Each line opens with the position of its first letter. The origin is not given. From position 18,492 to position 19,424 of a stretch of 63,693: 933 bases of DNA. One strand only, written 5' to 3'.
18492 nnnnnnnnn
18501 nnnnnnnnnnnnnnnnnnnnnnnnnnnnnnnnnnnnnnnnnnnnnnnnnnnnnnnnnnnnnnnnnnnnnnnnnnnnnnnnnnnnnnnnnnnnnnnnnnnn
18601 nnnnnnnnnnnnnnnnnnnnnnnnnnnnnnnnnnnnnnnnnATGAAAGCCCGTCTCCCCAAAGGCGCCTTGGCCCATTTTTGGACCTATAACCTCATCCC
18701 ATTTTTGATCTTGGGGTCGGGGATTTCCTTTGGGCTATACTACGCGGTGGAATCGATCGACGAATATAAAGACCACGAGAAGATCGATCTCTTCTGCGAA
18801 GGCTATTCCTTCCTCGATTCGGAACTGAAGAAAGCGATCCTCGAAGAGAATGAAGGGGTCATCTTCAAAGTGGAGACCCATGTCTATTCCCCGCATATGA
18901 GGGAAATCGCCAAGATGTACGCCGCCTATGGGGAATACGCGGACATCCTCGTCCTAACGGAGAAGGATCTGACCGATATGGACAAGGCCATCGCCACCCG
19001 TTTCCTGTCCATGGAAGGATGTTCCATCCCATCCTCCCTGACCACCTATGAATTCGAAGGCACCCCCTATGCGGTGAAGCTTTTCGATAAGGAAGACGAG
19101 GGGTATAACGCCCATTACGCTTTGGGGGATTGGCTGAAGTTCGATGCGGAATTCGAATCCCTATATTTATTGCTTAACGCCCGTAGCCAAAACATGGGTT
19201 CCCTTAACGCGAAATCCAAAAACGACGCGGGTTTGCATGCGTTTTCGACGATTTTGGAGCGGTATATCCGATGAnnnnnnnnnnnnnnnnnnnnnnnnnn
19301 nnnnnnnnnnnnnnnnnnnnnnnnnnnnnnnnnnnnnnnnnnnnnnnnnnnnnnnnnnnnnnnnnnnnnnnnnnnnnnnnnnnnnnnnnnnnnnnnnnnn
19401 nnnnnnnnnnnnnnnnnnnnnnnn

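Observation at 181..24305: Lipoprotein-based beta-1,3-glucan (laminarin-type) utilisation locus spanning ~24 kb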

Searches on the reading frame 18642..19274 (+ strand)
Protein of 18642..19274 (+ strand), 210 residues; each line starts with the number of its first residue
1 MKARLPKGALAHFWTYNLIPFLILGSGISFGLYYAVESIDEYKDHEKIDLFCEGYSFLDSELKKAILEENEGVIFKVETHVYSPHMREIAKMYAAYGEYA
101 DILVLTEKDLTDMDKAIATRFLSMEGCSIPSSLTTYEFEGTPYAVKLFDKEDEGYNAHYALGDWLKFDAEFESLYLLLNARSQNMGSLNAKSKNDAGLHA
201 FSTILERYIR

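Call 4: search_protein_families(library=pfam, proteins=[window:18642-19274:+], max_evalue=0.01)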
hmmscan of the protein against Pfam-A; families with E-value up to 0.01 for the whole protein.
window:18642-19274:+ (210 aa): 0 families

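Call 7: search_protein_families(library=ncbifam, proteins=[window:18642-19274:+], max_evalue=0.01)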
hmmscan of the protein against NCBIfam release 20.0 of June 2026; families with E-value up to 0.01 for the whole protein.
window:18642-19274:+ (210 aa): 0 families

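Call 36: search_protein_families(library=pfam, proteins=[window:18642-19274:+], max_evalue=10)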
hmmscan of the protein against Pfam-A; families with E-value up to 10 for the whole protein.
window:18642-19274:+ (210 aa): 1 family
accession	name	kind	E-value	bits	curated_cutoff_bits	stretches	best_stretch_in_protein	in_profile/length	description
PF20202.4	DUF6564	-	0.076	13.1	25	1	24-83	68-125/230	Domain of unknown function (DUF6564)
